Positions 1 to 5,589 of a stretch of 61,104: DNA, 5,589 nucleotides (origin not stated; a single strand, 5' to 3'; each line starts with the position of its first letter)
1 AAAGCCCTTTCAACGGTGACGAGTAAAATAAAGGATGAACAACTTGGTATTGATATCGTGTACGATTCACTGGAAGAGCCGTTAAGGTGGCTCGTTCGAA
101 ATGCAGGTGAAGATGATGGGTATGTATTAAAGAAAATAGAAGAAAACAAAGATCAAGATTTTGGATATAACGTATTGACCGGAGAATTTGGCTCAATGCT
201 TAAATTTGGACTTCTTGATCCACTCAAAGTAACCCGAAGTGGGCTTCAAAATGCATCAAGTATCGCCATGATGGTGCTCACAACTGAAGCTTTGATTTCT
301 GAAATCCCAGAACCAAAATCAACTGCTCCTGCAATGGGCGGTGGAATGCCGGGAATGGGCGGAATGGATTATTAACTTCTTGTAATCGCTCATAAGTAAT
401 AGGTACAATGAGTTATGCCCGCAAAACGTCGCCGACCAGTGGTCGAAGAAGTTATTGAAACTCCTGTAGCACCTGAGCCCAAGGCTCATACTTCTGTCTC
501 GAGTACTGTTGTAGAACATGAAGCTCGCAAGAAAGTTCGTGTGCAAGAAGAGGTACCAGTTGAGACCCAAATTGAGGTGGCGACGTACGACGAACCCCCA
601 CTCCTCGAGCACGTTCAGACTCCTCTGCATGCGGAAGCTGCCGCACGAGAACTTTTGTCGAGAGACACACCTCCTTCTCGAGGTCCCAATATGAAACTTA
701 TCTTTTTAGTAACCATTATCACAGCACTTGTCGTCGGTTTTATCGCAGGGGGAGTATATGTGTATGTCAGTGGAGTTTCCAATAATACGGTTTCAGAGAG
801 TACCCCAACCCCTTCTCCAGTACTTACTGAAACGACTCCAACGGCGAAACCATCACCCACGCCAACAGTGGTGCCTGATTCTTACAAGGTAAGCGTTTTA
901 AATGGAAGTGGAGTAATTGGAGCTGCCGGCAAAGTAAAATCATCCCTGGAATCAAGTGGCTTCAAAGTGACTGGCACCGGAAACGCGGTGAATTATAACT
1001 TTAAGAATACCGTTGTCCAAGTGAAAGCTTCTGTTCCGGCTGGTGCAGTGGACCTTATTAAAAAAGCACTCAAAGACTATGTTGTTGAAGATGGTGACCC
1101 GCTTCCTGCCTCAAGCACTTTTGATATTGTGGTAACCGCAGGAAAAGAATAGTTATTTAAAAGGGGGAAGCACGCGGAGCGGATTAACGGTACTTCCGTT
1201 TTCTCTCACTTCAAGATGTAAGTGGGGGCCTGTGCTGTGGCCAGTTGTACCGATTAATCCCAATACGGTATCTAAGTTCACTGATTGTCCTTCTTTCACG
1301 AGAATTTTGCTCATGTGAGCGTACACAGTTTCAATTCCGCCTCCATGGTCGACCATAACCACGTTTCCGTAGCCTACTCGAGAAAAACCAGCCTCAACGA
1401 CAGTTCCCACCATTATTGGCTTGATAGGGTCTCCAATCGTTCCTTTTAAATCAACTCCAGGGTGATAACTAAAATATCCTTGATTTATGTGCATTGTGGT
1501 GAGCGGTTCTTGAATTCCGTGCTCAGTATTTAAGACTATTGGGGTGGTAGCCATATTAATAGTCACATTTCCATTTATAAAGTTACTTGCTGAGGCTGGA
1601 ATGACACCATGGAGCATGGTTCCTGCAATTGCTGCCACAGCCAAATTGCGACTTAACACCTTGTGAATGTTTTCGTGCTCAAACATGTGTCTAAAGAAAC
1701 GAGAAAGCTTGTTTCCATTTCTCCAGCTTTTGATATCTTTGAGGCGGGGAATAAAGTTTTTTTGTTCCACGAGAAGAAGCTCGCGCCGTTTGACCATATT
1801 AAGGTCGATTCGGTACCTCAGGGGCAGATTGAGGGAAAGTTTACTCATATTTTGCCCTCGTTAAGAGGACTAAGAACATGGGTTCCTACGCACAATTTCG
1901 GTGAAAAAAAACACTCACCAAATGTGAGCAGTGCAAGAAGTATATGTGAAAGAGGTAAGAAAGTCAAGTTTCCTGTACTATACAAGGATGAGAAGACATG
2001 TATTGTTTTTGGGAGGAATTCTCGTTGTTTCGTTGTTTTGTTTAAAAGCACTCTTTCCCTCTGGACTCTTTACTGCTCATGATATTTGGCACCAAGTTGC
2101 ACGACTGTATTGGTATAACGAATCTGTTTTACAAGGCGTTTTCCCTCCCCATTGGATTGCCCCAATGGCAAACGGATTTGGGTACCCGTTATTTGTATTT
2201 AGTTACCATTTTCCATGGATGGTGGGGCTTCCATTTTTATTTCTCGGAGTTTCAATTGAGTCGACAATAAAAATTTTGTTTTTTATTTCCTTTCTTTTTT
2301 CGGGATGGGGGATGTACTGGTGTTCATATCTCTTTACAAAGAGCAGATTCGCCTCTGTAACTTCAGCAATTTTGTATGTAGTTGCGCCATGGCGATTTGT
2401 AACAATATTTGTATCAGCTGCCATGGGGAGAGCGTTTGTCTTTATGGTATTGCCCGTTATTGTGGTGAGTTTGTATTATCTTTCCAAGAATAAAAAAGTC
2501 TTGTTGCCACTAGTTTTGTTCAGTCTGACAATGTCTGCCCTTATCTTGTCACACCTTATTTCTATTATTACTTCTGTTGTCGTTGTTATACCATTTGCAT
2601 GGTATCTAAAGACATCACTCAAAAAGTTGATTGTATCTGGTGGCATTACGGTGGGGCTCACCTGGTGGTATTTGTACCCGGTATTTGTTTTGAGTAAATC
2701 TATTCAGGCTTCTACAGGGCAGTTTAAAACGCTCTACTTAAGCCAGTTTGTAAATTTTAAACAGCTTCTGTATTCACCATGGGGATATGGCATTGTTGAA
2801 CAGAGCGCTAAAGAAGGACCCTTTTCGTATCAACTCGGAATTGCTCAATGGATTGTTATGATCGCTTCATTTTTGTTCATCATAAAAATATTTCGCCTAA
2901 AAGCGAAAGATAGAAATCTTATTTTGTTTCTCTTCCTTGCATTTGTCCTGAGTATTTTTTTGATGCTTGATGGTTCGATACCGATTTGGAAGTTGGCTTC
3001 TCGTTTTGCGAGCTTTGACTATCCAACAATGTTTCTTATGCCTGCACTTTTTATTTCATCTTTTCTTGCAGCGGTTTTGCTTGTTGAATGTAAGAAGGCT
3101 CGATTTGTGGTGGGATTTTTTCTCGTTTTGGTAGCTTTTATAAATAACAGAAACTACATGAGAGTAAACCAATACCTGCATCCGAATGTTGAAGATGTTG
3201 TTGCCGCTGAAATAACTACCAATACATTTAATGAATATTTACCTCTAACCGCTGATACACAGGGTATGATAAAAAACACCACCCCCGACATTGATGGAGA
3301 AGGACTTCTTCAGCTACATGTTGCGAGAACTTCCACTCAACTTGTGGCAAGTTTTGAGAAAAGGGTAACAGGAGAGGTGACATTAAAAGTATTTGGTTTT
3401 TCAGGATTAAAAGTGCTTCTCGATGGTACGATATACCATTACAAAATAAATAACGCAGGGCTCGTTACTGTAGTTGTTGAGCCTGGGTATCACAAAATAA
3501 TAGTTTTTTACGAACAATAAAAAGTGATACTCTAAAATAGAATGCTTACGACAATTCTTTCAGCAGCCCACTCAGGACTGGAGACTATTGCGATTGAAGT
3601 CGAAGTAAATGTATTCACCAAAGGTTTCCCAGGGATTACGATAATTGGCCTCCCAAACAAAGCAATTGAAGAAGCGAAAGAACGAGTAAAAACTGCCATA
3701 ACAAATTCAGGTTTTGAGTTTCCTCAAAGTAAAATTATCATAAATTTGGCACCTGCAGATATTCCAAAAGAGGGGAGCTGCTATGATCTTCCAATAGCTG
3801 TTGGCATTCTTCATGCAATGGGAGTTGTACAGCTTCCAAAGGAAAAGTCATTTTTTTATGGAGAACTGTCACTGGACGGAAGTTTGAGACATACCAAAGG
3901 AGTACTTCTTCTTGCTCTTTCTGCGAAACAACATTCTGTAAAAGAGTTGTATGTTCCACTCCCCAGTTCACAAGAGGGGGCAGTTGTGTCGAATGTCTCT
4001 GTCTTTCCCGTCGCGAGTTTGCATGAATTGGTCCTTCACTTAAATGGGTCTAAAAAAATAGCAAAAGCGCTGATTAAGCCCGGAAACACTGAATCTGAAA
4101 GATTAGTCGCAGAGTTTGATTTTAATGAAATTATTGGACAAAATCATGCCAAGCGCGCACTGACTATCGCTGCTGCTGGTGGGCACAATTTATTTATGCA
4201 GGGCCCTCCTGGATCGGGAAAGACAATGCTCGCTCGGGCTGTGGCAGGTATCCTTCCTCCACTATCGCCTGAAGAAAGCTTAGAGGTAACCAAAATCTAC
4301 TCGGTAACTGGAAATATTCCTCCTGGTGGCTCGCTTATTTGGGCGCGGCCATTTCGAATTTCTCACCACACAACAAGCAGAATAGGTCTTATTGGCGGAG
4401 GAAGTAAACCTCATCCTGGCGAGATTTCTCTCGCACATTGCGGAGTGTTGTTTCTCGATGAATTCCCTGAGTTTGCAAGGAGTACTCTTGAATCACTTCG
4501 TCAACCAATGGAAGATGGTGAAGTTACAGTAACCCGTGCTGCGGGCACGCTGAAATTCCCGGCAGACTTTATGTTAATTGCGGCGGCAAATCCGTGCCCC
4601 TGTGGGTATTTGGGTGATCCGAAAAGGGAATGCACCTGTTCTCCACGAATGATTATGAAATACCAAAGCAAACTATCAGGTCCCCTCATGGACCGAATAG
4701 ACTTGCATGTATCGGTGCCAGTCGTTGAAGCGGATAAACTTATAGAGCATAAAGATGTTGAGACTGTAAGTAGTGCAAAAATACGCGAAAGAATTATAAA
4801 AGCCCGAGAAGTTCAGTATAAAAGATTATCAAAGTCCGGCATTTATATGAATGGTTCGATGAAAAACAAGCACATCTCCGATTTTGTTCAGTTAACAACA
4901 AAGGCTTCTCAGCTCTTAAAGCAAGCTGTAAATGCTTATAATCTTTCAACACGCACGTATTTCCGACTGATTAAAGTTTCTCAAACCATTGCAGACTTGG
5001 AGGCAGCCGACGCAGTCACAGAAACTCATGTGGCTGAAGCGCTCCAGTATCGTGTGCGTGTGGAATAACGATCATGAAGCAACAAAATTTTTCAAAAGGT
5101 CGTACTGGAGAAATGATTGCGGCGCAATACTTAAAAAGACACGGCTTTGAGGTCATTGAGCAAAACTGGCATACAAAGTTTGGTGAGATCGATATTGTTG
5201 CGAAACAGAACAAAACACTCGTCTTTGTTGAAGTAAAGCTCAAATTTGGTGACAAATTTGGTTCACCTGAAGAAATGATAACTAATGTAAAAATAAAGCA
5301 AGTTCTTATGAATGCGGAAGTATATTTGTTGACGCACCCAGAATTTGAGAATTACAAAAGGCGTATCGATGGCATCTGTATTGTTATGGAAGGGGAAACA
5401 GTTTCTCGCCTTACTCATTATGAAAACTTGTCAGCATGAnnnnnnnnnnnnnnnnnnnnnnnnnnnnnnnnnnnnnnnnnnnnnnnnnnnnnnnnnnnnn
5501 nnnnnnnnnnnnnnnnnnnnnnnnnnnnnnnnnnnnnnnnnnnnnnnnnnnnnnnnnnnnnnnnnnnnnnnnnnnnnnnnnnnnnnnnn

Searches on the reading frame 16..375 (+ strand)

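Call 84: search_protein_families(library=pfam, proteins=[window:16-375:+], max_evalue=0.01)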
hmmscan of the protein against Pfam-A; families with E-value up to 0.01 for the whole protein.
window:16-375:+ (119 aa): 1 family
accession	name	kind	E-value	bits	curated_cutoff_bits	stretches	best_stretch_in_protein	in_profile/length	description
PF00118.29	Cpn60_TCP1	-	1.4e-17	64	34.3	1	5-96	394-488/490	TCP-1/cpn60 chaperonin family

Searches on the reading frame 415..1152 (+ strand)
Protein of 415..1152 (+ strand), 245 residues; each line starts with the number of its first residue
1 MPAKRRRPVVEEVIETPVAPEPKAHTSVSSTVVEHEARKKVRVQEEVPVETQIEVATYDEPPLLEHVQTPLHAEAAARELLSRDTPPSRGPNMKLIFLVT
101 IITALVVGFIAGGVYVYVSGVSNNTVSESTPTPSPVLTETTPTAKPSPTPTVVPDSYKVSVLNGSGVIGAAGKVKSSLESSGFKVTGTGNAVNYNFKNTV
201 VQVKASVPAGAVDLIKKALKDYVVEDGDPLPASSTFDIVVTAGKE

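Call 9: search_protein_families(library=pfam, proteins=[window:415-1152:+], max_evalue=0.01)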
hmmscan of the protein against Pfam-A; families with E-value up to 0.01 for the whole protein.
window:415-1152:+ (245 aa): 1 family
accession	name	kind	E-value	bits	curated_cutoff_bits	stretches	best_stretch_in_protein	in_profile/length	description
PF13399.11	LytR_C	-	6.5e-11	43.5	22.2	1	157-243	2-83/86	LytR cell envelope-related transcriptional attenuator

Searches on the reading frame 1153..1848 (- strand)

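Call 9: search_protein_families(library=pfam, proteins=[window:1153-1848:-], max_evalue=0.01)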
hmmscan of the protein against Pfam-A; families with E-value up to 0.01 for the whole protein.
window:1153-1848:- (231 aa): 1 family
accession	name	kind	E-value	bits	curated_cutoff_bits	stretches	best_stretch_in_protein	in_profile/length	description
PF01551.29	Peptidase_M23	-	1.2e-30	106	28.7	1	128-223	2-96/96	Peptidase family M23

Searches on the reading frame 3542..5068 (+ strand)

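Call 9: search_protein_families(library=pfam, proteins=[window:3542-5068:+], max_evalue=0.01)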
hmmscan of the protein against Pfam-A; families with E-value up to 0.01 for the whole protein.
window:3542-5068:+ (508 aa): 11 families
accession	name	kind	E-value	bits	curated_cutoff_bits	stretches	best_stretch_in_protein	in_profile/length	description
PF01078.27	Mg_chelatase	-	1.3e-92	309.3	20.3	1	193-399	1-206/207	Magnesium chelatase, subunit ChlI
PF13541.12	ChlI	-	2e-42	144.3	27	1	20-139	1-118/121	Subunit ChlI of Mg-chelatase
PF13335.12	Mg_chelatase_C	-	3.8e-27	95.2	26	1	410-504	3-94/94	Magnesium chelatase, subunit ChlI C-terminal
PF07728.20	AAA_5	-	5.6e-10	39.8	22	1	301-353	68-125/139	AAA domain (dynein-related subfamily)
PF00493.29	MCM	-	3.9e-08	33.1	23.3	1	292-391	114-203/224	MCM P-loop domain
PF00158.32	Sigma54_activat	-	5.8e-06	26.5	20.2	1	206-350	14-142/168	Sigma-54 interaction domain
PF00004.35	AAA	-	1.4e-05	26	21.2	1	219-350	3-109/131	ATPase family associated with various cellular activities (AAA)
PF05496.18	RuvB_N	-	0.00015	22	27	0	194-235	6-54/159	Holliday junction DNA helicase RuvB P-loop domain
PF20030.5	bpMoxR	-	0.0012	18.4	27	1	195-237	12-54/205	MoxR domain in the MoxR-vWA-beta-propeller ternary systems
PF06068.19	TIP49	-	0.0036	17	23.8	1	190-255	19-91/347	TIP49 P-loop domain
PF07726.17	AAA_3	-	0.0054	17.1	27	0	302-352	65-113/131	ATPase family associated with various cellular activities (AAA)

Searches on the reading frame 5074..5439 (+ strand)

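Call 9: search_protein_families(library=pfam, proteins=[window:5074-5439:+], max_evalue=0.01)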
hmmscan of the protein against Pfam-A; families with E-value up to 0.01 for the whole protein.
window:5074-5439:+ (121 aa): 5 families
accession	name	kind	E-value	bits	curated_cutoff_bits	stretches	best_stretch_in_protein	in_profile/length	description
PF02021.23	UPF0102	-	2.8e-24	85.7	23.6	1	12-103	1-80/80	Uncharacterised protein family UPF0102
PF08378.17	NERD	-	3.1e-05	24.9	22.1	1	8-64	1-64/111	Nuclease-related domain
PF03008.20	DUF234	-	0.0026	18.6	22.5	1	25-57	57-90/100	Archaea bacterial proteins of unknown function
PF04471.18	Mrr_cat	-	0.0028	18.2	21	1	13-63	10-62/115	Restriction endonuclease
PF13635.12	DUF4143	-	0.0037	17.4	28.1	1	6-56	104-159/160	Domain of unknown function (DUF4143)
